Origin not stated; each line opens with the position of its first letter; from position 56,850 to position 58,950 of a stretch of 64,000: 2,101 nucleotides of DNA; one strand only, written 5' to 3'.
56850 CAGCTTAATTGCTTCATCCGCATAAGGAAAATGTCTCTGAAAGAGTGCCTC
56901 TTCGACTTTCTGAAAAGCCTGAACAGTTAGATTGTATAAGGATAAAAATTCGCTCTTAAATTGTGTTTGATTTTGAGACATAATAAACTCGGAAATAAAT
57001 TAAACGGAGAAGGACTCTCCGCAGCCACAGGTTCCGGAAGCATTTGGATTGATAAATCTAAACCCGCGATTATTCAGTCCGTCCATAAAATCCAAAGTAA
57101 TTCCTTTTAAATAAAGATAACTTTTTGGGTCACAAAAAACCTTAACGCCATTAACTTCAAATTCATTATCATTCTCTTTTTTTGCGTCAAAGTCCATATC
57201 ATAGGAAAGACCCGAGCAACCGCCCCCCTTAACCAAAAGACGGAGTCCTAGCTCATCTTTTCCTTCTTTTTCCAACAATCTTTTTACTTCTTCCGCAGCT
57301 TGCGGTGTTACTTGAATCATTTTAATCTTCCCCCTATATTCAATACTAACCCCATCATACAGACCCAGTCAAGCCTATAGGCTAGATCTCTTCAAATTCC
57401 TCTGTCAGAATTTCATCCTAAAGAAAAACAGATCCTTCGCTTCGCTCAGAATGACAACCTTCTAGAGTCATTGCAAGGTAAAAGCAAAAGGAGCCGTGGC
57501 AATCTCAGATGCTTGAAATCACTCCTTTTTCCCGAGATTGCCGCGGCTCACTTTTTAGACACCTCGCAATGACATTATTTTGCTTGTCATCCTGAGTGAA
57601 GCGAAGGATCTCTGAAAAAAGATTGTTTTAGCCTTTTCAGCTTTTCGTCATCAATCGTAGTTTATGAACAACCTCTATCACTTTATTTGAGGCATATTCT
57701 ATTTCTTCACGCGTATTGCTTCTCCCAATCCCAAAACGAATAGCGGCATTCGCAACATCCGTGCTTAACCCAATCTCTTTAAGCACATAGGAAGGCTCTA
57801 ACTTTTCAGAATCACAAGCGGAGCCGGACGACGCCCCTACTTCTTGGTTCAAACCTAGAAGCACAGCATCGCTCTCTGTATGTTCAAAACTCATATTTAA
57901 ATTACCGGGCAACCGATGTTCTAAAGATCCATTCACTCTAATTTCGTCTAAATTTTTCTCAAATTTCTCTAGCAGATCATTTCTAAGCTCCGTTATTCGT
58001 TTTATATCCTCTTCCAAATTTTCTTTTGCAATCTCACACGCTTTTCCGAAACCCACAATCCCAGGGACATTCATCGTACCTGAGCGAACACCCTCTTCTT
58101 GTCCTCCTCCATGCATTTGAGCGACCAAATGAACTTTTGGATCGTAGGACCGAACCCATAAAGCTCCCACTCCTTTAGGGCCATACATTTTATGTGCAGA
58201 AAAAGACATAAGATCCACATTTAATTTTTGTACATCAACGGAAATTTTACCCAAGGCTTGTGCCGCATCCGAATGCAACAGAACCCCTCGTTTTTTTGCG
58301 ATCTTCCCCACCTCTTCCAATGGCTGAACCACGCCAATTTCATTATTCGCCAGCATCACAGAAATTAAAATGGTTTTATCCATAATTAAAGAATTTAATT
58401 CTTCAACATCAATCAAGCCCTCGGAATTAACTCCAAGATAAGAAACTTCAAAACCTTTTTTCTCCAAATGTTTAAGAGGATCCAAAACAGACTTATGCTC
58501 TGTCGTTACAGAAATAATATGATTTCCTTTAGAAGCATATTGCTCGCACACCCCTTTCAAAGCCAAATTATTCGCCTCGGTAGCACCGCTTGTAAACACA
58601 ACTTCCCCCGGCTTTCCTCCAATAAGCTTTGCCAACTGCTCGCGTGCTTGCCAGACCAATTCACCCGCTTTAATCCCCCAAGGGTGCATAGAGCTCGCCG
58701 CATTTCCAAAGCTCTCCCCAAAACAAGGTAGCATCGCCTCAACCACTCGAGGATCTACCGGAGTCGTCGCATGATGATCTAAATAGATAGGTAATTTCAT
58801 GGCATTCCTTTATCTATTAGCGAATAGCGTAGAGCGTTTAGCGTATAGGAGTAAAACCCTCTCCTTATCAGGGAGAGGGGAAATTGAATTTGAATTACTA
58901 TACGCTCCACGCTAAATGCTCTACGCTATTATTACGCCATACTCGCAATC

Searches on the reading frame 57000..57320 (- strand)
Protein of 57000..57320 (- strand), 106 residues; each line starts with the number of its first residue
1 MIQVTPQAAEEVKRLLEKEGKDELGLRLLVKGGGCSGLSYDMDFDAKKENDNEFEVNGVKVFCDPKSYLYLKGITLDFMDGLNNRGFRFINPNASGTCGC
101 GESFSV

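Call 38: search_protein_families(library=ncbifam, proteins=[window:57000-57320:-], max_evalue=1e-8)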
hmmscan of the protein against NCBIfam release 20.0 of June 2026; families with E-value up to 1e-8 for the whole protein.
window:57000-57320:- (106 aa): 7 families
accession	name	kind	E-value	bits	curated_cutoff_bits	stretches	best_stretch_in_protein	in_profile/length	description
TIGR00049.1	TIGR00049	subfamily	4.4e-36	123.3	58.8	1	2-106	1-106/106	iron-sulfur cluster assembly accessory protein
NF010147.0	PRK13623.1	equivalog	1e-31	109.5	117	1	2-106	10-115/115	iron-sulfur cluster insertion protein ErpA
TIGR02011.1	IscA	equivalog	7.9e-31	106.4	150.6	1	2-106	1-105/105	iron-sulfur cluster assembly protein IscA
TIGR01997.1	sufA_proteo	equivalog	4.9e-27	94.2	136.2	1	2-106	3-107/107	Fe-S cluster assembly scaffold SufA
NF007049.0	PRK09502.1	equivalog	1.1e-26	93.1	181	1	2-106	3-107/107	iron-sulfur cluster assembly protein IscA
NF007050.0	PRK09504.1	equivalog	1.1e-21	77.2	161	1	2-106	18-122/122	Fe-S cluster assembly scaffold SufA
NF038090.1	IscA_HesB_Se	subfamily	1.3e-13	51.1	85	1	1-100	1-99/101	IscA/HesB family protein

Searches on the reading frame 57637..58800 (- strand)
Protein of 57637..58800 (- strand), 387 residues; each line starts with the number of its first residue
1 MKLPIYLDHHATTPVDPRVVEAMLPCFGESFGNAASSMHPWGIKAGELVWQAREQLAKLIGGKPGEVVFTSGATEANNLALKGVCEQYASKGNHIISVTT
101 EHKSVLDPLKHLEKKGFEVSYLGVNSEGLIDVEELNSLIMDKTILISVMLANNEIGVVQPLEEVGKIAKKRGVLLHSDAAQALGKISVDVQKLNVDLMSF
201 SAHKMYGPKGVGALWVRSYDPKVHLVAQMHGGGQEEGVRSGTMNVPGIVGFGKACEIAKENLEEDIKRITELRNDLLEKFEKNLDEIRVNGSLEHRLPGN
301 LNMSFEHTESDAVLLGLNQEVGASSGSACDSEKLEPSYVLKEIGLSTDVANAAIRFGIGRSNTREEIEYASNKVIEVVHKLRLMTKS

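Call 38: search_protein_families(library=ncbifam, proteins=[window:57637-58800:-], max_evalue=1e-8)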
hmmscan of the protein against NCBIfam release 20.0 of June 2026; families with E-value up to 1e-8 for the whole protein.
window:57637-58800:- (387 aa): 16 families
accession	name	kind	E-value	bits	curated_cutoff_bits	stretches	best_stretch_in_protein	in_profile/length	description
NF010611.0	PRK14012.1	equivalog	2.1e-156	521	548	1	1-384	3-385/406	IscS subfamily cysteine desulfurase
TIGR02006.1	IscS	equivalog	1.4e-151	505.1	643.2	1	1-384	1-381/402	IscS subfamily cysteine desulfurase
TIGR03402.1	FeS_nifS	equivalog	2e-136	454.7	530.75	1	5-385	1-377/379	cysteine desulfurase NifS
TIGR03235.1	DNA_S_dndA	equivalog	2.7e-126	421.6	480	1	6-357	1-352/353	cysteine desulfurase DndA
TIGR03403.1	nifS_epsilon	equivalog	1.7e-103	346.4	587.7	1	5-385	1-380/382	NifS family cysteine desulfurase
NF002806.0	PRK02948.1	subfamily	7.1e-93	311.6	304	1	5-374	2-368/381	IscS subfamily cysteine desulfurase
TIGR01977.1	am_tr_V_EF2568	hypoth_equivalog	5.4e-51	173.8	377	1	5-372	1-371/376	cysteine desulfurase family protein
TIGR01979.1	sufS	subfamily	1.8e-47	162.1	475.1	1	5-218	20-235/403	SufS family cysteine desulfurase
NF041166.1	f2_encap_cargo1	exception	1.5e-36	126.7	800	1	5-218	247-462/623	family 2A encapsulin nanocompartment cargo protein cysteine desulfurase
NF040779.1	Sec_lyase_SclA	exception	7.6e-35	120.5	525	1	5-376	1-375/378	selenocysteine lyase SclA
NF006791.0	PRK09295.1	equivalog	5.8e-33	114.5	661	1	5-219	25-241/406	cysteine desulfurase SufS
TIGR01976.1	am_tr_V_VC1184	hypoth_equivalog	2.4e-31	109.4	352.35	1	5-367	20-394/401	cysteine desulfurase-like protein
NF008126.0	PRK10874.1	equivalog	5.3e-31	108.1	607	1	5-234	21-250/401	cysteine desulfurase CsdA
TIGR03392.1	FeS_syn_CsdA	equivalog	4.3e-29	101.9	493.6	1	5-284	18-309/398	cysteine desulfurase CsdA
TIGR04343.1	egtE_PLP_lyase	equivalog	2.7e-18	65.9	400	1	52-218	59-217/370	ergothioneine biosynthesis PLP-dependent enzyme EgtE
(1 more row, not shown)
